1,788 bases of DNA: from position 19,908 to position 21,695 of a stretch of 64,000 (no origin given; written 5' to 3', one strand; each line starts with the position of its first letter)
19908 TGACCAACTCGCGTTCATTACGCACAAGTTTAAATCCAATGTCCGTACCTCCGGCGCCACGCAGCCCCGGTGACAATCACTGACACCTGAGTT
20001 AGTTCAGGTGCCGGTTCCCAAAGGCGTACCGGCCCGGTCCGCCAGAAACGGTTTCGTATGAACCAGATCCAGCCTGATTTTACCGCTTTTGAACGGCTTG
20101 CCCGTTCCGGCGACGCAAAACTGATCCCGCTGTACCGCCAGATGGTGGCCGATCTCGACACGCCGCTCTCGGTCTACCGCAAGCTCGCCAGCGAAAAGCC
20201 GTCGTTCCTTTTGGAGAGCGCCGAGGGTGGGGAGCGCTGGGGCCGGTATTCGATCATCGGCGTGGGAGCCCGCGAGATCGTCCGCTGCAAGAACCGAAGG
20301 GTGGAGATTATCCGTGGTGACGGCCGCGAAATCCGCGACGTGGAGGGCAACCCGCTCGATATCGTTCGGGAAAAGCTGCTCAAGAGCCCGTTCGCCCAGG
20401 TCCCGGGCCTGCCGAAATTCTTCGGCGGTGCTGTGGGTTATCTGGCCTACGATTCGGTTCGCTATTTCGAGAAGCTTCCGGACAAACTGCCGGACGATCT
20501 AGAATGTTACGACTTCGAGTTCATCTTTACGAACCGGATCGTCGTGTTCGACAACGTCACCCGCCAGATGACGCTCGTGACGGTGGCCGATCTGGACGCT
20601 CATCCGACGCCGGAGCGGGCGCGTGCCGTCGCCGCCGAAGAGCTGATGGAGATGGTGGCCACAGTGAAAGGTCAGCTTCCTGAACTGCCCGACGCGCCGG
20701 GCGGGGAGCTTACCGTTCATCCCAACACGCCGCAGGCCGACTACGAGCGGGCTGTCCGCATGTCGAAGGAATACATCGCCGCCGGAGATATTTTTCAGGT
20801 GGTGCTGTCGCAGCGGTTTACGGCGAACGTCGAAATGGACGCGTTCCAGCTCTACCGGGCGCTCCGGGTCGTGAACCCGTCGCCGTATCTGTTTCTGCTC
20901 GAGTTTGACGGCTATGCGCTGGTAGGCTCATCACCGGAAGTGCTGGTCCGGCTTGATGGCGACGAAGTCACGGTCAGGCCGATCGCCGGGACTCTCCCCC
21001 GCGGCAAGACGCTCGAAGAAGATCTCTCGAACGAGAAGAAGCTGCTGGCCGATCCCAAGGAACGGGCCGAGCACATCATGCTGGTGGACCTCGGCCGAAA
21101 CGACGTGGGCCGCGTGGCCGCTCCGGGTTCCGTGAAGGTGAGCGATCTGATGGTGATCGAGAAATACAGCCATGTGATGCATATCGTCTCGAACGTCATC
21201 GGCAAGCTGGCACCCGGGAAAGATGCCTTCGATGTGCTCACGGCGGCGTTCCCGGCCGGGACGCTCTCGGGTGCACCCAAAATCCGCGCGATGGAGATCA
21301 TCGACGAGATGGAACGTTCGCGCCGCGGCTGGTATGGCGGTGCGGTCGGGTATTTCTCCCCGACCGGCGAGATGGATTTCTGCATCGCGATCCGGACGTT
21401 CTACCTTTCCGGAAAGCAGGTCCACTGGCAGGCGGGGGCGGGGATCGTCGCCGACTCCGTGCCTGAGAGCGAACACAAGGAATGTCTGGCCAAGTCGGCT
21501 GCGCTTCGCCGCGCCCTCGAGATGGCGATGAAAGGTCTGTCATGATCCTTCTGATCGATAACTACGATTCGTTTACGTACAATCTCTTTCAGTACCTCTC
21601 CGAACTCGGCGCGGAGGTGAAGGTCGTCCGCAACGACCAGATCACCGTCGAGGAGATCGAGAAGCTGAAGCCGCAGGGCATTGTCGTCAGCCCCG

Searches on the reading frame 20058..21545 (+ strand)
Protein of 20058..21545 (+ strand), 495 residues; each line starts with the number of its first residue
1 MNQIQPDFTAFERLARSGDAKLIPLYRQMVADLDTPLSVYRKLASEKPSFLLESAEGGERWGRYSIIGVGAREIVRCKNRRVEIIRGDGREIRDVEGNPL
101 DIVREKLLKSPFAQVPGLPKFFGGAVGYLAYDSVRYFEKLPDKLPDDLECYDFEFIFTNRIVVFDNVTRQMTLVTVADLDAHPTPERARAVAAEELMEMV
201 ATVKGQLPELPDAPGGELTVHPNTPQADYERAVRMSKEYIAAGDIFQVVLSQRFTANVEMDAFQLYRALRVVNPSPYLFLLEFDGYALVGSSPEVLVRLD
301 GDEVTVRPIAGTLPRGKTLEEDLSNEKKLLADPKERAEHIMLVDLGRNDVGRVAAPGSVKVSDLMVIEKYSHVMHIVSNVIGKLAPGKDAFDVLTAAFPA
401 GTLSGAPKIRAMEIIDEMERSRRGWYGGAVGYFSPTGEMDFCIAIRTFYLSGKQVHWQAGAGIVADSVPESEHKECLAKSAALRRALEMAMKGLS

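Call 52: search_protein_families(library=pfam, proteins=[window:20058-21545:+], max_evalue=0.00001)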
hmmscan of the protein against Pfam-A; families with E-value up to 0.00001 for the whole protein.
window:20058-21545:+ (495 aa): 2 families
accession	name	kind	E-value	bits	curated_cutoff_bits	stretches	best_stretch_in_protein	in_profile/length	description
PF00425.24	Chorismate_bind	-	1.3e-93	313.8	27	1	226-479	2-257/257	chorismate binding enzyme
PF04715.19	Anth_synt_I_N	-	9.9e-40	136.5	23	1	32-173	1-140/140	Anthranilate synthase component I, N terminal region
